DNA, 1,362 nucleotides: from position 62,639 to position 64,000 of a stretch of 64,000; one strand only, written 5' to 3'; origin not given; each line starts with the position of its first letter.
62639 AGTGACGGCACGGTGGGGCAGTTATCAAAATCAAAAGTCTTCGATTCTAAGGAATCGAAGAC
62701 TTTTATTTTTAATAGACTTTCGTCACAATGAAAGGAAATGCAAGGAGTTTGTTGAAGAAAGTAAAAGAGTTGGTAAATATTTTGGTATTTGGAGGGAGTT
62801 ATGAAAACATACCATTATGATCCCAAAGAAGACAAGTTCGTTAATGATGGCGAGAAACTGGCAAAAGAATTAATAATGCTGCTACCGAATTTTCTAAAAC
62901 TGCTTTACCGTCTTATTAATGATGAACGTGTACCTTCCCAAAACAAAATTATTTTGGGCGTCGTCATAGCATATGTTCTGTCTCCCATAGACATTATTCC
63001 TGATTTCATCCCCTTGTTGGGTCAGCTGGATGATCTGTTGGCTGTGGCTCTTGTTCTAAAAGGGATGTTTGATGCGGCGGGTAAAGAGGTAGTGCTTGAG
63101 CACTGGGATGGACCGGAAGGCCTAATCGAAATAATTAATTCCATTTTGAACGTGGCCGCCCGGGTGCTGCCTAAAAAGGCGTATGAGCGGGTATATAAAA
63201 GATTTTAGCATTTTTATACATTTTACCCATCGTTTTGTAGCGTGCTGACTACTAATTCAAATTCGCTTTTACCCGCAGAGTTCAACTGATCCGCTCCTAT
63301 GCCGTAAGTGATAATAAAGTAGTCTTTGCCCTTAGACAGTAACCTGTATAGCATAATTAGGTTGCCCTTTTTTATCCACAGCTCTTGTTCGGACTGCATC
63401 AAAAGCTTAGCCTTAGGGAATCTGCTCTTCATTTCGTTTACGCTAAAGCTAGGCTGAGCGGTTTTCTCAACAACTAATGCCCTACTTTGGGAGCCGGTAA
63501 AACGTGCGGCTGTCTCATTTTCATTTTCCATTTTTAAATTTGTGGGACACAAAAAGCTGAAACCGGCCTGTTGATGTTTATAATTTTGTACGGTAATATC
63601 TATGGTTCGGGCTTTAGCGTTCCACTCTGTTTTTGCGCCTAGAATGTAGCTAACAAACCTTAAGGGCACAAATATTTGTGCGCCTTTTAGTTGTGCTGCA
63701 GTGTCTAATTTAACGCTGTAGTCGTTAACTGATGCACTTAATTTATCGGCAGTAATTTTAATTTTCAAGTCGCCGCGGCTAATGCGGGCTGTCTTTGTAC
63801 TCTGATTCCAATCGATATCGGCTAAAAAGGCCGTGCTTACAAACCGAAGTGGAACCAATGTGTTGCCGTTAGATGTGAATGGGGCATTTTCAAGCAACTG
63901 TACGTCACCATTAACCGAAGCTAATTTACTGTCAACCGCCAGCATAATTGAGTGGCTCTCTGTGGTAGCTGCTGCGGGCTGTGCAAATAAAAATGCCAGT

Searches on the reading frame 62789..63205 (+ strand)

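Call 3: search_protein_families(library=pfam, proteins=[window:62789-63205:+], max_evalue=0.01)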
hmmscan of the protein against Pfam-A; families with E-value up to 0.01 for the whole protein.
window:62789-63205:+ (139 aa): 1 family
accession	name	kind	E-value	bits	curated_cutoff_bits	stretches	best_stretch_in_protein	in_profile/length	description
PF06803.17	DUF1232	-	5.9e-14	52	23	1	53-88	2-37/37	Protein of unknown function (DUF1232)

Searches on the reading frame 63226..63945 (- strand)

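Call 3: search_protein_families(library=pfam, proteins=[window:63226-63945:-], max_evalue=0.01)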
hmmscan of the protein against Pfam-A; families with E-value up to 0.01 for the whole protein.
window:63226-63945:- (240 aa): 2 families
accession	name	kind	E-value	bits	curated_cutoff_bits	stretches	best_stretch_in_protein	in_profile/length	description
PF07833.16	Cu_amine_oxidN1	-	2.7e-28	98.5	24.2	1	11-117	2-108/108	Copper amine oxidase N-terminal domain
PF18933.6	PsbP_2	-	0.0046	17.4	27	0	117-190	42-110/184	PsbP-like protein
